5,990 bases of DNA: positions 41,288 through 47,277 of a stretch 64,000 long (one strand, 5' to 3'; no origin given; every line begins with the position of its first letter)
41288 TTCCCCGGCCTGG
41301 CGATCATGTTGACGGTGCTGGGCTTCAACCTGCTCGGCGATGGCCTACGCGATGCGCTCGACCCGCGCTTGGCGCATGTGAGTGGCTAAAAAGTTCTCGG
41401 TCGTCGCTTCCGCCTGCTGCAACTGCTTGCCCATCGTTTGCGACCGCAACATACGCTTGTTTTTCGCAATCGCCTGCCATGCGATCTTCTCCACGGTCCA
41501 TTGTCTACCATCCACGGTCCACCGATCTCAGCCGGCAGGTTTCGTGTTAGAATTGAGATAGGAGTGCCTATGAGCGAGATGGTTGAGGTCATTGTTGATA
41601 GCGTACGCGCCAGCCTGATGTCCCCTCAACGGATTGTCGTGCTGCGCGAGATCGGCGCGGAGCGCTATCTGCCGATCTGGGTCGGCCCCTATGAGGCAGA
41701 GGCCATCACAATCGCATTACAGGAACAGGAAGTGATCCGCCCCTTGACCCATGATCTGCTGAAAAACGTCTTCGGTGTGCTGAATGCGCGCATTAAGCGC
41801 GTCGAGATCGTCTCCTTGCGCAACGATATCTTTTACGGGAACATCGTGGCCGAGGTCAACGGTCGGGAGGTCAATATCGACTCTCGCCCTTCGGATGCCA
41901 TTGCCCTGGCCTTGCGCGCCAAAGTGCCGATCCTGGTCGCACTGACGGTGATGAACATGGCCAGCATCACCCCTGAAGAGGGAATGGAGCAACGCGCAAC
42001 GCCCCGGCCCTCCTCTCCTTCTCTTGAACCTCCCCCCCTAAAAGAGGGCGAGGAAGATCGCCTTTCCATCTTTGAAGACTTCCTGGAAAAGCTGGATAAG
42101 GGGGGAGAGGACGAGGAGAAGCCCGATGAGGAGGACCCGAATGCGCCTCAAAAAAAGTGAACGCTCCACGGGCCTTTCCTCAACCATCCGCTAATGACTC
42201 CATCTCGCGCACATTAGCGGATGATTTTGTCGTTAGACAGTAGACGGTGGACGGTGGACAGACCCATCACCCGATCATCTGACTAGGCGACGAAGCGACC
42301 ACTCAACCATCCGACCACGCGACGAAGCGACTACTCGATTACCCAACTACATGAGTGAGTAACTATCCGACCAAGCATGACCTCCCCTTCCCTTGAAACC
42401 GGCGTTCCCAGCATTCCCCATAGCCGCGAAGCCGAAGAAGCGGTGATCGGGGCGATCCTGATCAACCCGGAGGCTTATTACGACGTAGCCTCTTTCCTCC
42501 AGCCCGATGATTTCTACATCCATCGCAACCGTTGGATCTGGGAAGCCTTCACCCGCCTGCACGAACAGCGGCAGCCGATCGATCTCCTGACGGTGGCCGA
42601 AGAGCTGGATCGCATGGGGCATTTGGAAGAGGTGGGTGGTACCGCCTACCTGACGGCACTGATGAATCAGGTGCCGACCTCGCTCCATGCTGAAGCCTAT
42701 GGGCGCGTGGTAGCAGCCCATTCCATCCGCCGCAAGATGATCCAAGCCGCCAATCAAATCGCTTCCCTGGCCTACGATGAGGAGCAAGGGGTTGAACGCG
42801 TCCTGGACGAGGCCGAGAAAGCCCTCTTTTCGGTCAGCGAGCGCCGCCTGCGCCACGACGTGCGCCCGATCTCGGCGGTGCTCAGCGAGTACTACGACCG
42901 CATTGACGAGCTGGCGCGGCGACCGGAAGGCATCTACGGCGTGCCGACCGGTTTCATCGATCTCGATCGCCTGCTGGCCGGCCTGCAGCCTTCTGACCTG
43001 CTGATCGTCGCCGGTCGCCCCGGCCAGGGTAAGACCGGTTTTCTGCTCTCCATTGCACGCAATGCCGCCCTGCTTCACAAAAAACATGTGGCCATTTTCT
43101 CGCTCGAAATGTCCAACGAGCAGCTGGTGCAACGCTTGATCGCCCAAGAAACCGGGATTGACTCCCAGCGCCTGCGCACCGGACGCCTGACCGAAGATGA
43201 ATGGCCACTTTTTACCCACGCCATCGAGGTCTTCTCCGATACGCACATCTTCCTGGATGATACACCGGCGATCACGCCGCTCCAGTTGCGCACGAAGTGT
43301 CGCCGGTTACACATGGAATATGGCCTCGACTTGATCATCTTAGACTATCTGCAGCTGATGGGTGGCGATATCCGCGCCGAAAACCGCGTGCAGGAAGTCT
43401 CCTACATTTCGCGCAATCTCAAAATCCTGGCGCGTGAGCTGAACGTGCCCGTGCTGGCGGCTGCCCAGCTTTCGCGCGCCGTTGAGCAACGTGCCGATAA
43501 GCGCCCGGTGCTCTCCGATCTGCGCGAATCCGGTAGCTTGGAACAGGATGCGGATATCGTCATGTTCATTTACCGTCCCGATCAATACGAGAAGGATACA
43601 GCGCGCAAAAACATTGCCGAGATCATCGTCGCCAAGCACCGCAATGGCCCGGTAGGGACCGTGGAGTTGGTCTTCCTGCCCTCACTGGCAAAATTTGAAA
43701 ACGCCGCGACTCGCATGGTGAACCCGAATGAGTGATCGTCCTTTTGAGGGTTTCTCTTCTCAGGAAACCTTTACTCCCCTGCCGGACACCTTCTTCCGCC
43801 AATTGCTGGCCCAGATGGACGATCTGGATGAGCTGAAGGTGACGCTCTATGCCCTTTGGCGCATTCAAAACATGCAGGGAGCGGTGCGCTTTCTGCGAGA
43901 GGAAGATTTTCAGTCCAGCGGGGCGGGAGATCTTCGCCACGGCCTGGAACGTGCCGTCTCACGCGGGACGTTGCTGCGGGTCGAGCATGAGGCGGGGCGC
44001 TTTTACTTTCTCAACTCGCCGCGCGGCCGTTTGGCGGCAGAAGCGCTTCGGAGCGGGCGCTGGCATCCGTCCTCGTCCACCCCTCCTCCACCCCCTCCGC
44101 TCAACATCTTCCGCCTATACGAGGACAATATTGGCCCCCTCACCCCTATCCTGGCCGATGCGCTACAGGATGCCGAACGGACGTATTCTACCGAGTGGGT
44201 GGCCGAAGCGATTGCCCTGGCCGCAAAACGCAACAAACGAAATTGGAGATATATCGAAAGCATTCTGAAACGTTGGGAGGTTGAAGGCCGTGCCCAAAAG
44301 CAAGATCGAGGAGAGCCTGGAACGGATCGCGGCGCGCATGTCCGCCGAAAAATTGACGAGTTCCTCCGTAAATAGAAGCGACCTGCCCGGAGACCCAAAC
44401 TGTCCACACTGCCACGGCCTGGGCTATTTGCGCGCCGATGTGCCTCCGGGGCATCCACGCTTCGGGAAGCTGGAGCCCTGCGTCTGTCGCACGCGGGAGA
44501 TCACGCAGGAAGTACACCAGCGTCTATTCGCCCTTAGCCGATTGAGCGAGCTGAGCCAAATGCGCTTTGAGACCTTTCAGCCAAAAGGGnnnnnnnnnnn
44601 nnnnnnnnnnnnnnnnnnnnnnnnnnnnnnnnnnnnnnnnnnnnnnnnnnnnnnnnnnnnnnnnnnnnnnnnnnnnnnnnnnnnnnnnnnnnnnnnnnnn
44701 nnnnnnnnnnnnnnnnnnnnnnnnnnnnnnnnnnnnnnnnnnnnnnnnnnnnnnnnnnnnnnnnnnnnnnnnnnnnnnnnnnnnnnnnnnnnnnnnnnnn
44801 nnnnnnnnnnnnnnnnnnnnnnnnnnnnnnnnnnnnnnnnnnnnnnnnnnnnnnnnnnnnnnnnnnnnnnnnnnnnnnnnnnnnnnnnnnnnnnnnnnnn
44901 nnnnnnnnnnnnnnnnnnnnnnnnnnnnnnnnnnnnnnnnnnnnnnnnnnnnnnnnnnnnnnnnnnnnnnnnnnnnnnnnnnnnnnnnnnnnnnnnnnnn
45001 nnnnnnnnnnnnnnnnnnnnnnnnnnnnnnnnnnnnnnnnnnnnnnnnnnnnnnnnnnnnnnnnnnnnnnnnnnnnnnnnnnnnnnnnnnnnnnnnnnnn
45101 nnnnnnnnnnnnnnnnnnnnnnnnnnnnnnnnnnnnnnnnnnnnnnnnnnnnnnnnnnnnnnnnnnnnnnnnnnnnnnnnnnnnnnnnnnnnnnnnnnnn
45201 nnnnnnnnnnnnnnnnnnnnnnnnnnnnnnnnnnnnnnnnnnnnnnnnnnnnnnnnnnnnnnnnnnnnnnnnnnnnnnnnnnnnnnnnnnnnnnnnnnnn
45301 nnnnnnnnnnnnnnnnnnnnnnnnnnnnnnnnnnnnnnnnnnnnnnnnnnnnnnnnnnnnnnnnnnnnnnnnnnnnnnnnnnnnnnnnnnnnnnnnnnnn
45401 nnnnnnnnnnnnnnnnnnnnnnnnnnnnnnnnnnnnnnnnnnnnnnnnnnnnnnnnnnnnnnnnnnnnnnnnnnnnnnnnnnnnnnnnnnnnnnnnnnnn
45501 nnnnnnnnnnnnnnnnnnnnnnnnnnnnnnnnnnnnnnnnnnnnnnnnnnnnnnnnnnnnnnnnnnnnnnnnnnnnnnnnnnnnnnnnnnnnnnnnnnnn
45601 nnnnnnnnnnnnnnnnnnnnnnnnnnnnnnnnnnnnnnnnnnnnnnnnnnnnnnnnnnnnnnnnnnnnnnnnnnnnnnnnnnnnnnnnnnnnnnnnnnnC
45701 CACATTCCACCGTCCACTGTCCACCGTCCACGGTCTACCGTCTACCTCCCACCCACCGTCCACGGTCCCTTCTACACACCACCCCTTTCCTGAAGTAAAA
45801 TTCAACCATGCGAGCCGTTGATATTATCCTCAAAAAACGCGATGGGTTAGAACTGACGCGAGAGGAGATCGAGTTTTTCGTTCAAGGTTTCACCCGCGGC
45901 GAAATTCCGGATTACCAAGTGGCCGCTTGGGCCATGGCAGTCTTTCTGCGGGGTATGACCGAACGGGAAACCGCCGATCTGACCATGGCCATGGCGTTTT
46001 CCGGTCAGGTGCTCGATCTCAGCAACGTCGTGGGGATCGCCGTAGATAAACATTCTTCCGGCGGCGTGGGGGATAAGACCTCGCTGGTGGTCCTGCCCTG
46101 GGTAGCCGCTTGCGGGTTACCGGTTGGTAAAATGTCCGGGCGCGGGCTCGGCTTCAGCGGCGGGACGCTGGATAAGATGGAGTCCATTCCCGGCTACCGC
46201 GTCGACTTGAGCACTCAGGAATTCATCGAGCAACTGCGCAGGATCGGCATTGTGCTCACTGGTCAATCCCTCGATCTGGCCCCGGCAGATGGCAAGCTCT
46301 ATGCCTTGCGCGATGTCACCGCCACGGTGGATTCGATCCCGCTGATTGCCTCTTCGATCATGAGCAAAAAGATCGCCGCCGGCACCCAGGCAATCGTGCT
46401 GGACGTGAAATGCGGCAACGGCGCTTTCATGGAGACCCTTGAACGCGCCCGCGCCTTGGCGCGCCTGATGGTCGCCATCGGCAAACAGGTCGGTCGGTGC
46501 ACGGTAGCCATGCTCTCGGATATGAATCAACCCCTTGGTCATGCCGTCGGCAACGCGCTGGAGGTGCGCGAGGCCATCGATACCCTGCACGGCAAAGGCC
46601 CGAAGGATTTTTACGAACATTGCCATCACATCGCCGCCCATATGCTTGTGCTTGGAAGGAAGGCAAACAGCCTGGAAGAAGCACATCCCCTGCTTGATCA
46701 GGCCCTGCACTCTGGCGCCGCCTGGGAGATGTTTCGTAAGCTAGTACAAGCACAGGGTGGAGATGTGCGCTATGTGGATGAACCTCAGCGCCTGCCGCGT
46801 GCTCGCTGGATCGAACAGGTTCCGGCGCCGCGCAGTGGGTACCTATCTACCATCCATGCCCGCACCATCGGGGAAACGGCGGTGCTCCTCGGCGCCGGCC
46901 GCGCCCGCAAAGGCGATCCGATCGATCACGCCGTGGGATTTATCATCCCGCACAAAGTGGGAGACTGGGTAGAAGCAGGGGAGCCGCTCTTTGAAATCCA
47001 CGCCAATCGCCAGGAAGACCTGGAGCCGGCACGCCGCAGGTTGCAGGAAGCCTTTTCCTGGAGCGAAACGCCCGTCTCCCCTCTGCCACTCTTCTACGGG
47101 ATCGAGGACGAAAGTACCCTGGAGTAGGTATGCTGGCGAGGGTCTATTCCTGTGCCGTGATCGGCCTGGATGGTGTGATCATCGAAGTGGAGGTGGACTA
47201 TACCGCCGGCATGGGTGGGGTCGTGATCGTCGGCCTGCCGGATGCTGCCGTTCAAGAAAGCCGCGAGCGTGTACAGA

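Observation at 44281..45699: Helicase-loader-like protein built from two complete tandem DnaC/IstB-type AAA+ modules behind a Cys4 motif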

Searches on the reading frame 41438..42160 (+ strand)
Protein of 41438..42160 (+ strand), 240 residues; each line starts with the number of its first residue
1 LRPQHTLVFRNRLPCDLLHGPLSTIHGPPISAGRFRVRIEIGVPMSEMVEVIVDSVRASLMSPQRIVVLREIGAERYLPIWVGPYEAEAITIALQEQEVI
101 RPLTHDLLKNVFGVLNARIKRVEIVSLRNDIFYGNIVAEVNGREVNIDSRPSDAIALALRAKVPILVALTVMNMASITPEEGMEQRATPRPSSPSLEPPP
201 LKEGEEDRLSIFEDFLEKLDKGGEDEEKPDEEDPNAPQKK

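Call 3: search_protein_families(library=pfam, proteins=[window:41438-42160:+], max_evalue=0.01)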
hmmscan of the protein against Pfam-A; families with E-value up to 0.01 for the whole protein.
window:41438-42160:+ (240 aa): 1 family
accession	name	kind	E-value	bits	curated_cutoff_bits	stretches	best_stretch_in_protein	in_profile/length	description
PF02577.19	BFN_dom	-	3.7e-37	127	27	1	67-178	1-110/112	Bifunctional nuclease domain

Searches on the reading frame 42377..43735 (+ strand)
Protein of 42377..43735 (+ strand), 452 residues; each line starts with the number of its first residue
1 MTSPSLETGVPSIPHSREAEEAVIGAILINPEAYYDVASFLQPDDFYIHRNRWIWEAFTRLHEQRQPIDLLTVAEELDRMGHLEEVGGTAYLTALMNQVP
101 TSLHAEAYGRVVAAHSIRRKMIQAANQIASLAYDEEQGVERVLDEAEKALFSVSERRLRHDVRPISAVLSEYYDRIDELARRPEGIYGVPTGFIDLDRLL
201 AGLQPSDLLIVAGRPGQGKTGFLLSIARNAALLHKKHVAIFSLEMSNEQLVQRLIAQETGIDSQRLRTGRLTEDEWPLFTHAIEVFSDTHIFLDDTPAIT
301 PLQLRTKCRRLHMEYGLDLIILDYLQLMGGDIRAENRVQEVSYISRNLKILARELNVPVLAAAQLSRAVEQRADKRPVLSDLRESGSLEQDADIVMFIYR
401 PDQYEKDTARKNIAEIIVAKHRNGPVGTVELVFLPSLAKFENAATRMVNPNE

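Call 3: search_protein_families(library=pfam, proteins=[window:42377-43735:+], max_evalue=0.01)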
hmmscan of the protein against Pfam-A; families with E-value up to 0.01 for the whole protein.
window:42377-43735:+ (452 aa): 4 families
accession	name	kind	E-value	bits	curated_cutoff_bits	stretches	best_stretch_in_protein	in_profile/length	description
PF03796.21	DnaB_C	-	4.1e-106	354.5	27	1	188-442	1-255/255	DnaB-like helicase C terminal domain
PF00772.26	DnaB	-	3.5e-32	110.9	23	1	14-113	3-102/103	DnaB-like helicase N terminal domain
PF13481.12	AAA_25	-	1.5e-10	41.4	27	1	199-365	25-190/195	AAA domain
PF06745.19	ATPase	-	0.00017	21.5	26.6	1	189-267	1-78/231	KaiC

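Call 4: search_protein_families(library=ncbifam, proteins=[window:42377-43735:+], max_evalue=0.01)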
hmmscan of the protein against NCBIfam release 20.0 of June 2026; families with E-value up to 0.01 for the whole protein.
window:42377-43735:+ (452 aa): 19 families
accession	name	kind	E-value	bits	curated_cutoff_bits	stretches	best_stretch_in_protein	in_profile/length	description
TIGR00665.1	DnaB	equivalog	8.4e-170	565.3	385.25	1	14-444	3-434/435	replicative DNA helicase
NF004384.0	PRK05748.1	equivalog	2.1e-168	560.5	525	1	14-448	11-447/452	replicative DNA helicase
NF005852.0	PRK07773.1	equivalog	1.6e-160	536.3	780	2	14-388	25-399/886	replicative DNA helicase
NF004109.0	PRK05595.1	equivalog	8e-140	466.4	737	1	7-443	2-438/444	replicative DNA helicase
NF005424.0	PRK07004.1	equivalog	4.1e-132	441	834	1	13-445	15-453/460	replicative DNA helicase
NF006606.0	PRK09165.1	equivalog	1.4e-128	429.6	540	1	10-448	18-492/497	replicative DNA helicase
NF006443.0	PRK08760.1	equivalog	1.7e-128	429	741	1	14-448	34-472/476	replicative DNA helicase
TIGR03600.1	phage_DnaB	exception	8.5e-127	423.6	498.65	1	17-433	2-421/421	phage replicative helicase, DnaB family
NF005369.0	PRK06904.1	equivalog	1.7e-125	419.4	809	1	13-445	25-466/474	replicative DNA helicase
NF040583.1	dnaB_SPI-7_type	exception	2.4e-125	419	655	1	14-442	2-433/434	SPI-7-type island replicative DNA helicase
NF005945.0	PRK08006.1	equivalog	3.9e-124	415.1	898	1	9-445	23-465/471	replicative DNA helicase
NF006458.0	PRK08840.1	equivalog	3.3e-121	405.2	884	1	13-445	20-458/464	replicative DNA helicase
NF006306.0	PRK08506.1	equivalog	4.7e-113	378.3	596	2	18-408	8-394/472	replicative DNA helicase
NF004967.0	PRK06321.1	equivalog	2.6e-108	363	751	1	8-445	11-467/472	replicative DNA helicase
NF005240.0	PRK06749.1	subfamily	3.4e-91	306.2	686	1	17-442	6-426/428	replicative DNA helicase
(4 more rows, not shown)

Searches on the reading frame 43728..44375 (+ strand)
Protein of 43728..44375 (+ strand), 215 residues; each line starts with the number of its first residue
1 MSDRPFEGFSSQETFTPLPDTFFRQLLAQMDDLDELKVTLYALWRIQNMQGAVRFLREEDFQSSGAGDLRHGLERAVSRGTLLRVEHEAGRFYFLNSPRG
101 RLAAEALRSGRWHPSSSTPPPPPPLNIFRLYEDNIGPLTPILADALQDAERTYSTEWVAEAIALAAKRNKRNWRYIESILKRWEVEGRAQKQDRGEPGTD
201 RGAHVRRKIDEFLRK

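Call 3: search_protein_families(library=pfam, proteins=[window:43728-44375:+], max_evalue=0.01)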
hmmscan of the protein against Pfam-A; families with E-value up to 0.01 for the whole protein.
window:43728-44375:+ (215 aa): 1 family
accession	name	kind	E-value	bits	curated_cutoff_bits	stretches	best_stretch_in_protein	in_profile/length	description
PF07261.16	DnaB_2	-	1.2e-09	38.2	22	1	128-187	1-63/74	Replication initiation and membrane attachment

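Call 4: search_protein_families(library=ncbifam, proteins=[window:43728-44375:+], max_evalue=0.01)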
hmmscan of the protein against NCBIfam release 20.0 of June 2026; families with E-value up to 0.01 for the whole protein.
window:43728-44375:+ (215 aa): 1 family
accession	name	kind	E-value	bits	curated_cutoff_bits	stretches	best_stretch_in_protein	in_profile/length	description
TIGR01446.1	DnaD_dom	domain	1.1e-11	44.7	24.95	1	127-187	1-64/73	DnaD domain protein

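Call 37: search_protein_families(library=phrogs, proteins=[window:43728-44375:+], max_evalue=0.00001)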
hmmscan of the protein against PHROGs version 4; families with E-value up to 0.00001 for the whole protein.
window:43728-44375:+ (215 aa): 6 families
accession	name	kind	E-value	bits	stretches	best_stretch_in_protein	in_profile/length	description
phrog_186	-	DNA, RNA and nucleotide metabolism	2.3e-14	54.8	1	125-187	171-234/308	DnaD-like helicase loader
phrog_6251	-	DNA, RNA and nucleotide metabolism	2.1e-09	38.3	1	126-185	194-254/284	replisome organizer DnaA-like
phrog_6493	-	DNA, RNA and nucleotide metabolism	2.9e-08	34.4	1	126-193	153-220/261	DnaD-like helicase loader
phrog_2562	-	DNA, RNA and nucleotide metabolism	1.7e-07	32.2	1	127-194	194-262/290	replication initiation protein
phrog_25071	-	unknown function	1.7e-07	32.1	1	127-187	94-156/223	-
phrog_29927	-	DNA, RNA and nucleotide metabolism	5.1e-07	30.9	1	122-187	41-108/142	replication initiation protein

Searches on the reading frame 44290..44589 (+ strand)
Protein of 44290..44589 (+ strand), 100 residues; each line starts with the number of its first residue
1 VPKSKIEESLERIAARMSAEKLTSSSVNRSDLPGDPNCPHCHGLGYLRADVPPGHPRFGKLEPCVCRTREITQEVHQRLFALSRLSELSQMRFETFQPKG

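Call 51: search_solved_structures(query=window:44290-44589:+, max_evalue=10, show_alignments=3)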
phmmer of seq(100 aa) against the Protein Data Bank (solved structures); distinct sequences matched with E-value up to 10: 4.
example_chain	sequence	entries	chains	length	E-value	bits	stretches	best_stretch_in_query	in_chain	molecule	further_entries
9h19_C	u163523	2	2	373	0.032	17.5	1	32-72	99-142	Photosynthetic reaction center cytochrome c subunit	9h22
1lpv_A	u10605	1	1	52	0.057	16.7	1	35-82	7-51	Doublesex protein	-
4yj0_A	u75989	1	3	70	0.13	15.5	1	33-82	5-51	Doublesex- and mab-3-related transcription factor 1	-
7o0u_C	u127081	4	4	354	1.5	12.1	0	32-62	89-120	MULTIHEME_CYTC domain-containing protein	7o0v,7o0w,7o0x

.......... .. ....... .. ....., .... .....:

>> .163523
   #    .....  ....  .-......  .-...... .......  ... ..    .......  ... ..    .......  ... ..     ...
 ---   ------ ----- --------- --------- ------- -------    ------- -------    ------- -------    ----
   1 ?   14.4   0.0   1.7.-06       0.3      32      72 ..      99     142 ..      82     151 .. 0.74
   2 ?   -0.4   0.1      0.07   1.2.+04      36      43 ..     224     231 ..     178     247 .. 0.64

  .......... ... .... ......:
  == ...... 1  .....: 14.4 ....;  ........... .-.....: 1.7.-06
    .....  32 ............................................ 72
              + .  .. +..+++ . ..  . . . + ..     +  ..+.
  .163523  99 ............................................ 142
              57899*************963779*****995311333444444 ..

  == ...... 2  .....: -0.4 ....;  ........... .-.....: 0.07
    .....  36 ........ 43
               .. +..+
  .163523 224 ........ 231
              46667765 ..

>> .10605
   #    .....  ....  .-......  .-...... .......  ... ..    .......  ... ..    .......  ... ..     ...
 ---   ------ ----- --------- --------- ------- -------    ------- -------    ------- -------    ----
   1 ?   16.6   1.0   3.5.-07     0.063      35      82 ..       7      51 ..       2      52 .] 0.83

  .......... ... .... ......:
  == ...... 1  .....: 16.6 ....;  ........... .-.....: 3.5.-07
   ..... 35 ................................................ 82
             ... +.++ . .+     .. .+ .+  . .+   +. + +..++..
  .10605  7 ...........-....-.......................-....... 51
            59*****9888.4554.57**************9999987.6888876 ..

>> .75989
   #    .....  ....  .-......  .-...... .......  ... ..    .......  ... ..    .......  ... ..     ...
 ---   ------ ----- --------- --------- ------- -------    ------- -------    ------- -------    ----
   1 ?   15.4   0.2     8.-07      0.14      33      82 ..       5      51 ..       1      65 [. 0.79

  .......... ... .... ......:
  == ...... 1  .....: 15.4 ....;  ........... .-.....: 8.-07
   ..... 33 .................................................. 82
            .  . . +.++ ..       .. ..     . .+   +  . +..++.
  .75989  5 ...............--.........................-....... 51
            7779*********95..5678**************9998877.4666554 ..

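Call 52: search_protein_families(library=pfam, proteins=[window:44290-44589:+], max_evalue=10)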
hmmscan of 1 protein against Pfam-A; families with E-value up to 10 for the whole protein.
seq(100 aa): 2 families
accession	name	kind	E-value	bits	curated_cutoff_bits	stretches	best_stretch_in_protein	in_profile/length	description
PF15616.11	TerY_C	-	0.014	15.9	28.4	1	15-42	54-81/129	TerY-C metal binding domain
PF21796.3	Cac1_C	-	0.28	11.7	24.3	1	1-18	29-46/55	Chromatin assembly factor 1 subunit Cac1, C-terminal domain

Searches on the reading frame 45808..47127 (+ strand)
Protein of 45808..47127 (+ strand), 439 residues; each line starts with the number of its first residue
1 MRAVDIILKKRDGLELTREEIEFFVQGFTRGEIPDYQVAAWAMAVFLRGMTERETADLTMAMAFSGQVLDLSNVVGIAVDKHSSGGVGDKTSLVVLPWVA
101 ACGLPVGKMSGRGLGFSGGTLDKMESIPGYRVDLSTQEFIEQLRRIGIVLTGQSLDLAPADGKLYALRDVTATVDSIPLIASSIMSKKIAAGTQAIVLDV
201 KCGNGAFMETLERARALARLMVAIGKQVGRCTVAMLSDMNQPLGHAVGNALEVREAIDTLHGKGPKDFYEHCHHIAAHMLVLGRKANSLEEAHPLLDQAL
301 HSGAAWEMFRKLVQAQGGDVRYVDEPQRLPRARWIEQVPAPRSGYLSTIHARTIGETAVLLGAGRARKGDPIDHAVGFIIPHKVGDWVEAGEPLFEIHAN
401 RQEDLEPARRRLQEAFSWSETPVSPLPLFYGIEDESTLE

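Call 3: search_protein_families(library=pfam, proteins=[window:45808-47127:+], max_evalue=0.01)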
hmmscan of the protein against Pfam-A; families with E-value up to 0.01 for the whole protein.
window:45808-47127:+ (439 aa): 3 families
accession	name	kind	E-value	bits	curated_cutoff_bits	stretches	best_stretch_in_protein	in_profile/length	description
PF00591.27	Glycos_transf_3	-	8.7e-42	143.9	27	1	78-305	4-252/253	Glycosyl transferase family, a/b domain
PF07831.19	PYNP_C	-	2.3e-22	78.9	27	1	345-416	1-72/75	Pyrimidine nucleoside phosphorylase C-terminal domain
PF02885.22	Glycos_trans_3N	-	2.5e-22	78.8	26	1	5-65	2-62/63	Glycosyl transferase family, helical bundle domain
